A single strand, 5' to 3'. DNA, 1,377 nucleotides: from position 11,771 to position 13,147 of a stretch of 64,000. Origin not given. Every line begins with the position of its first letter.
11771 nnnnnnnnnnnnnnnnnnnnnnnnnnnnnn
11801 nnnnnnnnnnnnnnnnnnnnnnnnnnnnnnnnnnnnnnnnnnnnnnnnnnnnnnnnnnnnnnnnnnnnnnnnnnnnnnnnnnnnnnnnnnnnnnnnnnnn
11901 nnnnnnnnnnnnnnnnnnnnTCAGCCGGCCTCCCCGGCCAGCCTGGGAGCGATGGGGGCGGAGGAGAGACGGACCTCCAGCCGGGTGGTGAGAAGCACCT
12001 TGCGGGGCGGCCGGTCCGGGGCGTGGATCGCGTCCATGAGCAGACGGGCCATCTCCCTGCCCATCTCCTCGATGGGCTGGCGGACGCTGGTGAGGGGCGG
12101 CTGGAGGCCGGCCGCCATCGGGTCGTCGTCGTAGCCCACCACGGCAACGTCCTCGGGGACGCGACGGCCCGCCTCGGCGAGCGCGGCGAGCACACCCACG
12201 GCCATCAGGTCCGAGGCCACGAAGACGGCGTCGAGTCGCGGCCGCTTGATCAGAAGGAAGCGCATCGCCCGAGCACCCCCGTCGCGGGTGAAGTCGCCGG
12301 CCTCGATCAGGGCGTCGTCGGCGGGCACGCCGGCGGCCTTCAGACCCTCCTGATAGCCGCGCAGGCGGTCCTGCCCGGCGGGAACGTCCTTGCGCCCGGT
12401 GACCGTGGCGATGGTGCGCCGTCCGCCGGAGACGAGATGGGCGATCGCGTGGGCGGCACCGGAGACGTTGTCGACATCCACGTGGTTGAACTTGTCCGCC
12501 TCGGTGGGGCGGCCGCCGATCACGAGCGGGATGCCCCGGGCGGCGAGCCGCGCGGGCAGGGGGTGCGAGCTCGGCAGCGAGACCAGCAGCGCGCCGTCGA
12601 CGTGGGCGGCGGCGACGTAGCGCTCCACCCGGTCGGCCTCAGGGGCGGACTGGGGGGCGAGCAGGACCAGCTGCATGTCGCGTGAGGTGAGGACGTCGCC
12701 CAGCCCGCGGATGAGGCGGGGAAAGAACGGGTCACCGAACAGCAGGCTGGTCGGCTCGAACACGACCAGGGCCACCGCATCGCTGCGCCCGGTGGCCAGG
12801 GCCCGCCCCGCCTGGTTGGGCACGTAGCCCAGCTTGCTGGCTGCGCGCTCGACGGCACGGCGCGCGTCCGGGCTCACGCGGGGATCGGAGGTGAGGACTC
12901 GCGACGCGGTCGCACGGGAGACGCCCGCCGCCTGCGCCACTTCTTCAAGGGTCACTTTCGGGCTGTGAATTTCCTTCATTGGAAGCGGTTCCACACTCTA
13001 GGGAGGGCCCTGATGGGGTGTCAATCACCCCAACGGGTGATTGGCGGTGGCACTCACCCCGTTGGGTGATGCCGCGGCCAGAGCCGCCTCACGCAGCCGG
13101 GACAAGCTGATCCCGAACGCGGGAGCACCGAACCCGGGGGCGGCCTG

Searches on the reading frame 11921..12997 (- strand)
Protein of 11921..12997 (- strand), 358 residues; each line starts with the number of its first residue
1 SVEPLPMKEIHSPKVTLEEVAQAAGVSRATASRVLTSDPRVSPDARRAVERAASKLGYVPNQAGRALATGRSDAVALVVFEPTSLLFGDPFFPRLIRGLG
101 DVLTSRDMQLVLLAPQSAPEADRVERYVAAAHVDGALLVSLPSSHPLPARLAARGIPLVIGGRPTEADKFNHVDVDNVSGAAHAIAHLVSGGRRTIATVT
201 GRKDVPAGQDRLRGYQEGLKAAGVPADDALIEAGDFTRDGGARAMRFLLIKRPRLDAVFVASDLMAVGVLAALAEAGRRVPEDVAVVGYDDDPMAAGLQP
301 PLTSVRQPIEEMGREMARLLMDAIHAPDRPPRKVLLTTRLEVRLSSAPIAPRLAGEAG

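Call 37: search_protein_families(library=pfam, proteins=[window:11921-12997:-], max_evalue=0.00001)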
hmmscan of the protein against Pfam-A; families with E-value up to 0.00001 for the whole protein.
window:11921-12997:- (358 aa): 4 families
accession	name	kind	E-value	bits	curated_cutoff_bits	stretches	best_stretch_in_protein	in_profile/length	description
PF13377.12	Peripla_BP_3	-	4.3e-42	144.5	26.5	1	186-346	2-167/167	Periplasmic binding protein-like domain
PF00532.27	Peripla_BP_1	-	2.4e-20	73.6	22.2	1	88-339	12-276/281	Periplasmic binding proteins and sugar binding domain of LacI family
PF00356.27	LacI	-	1.9e-15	56.8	27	1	16-61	1-46/46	Bacterial regulatory proteins, lacI family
PF13407.12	Peripla_BP_4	-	2.8e-13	50.5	35.1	1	89-297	10-224/258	Periplasmic binding protein domain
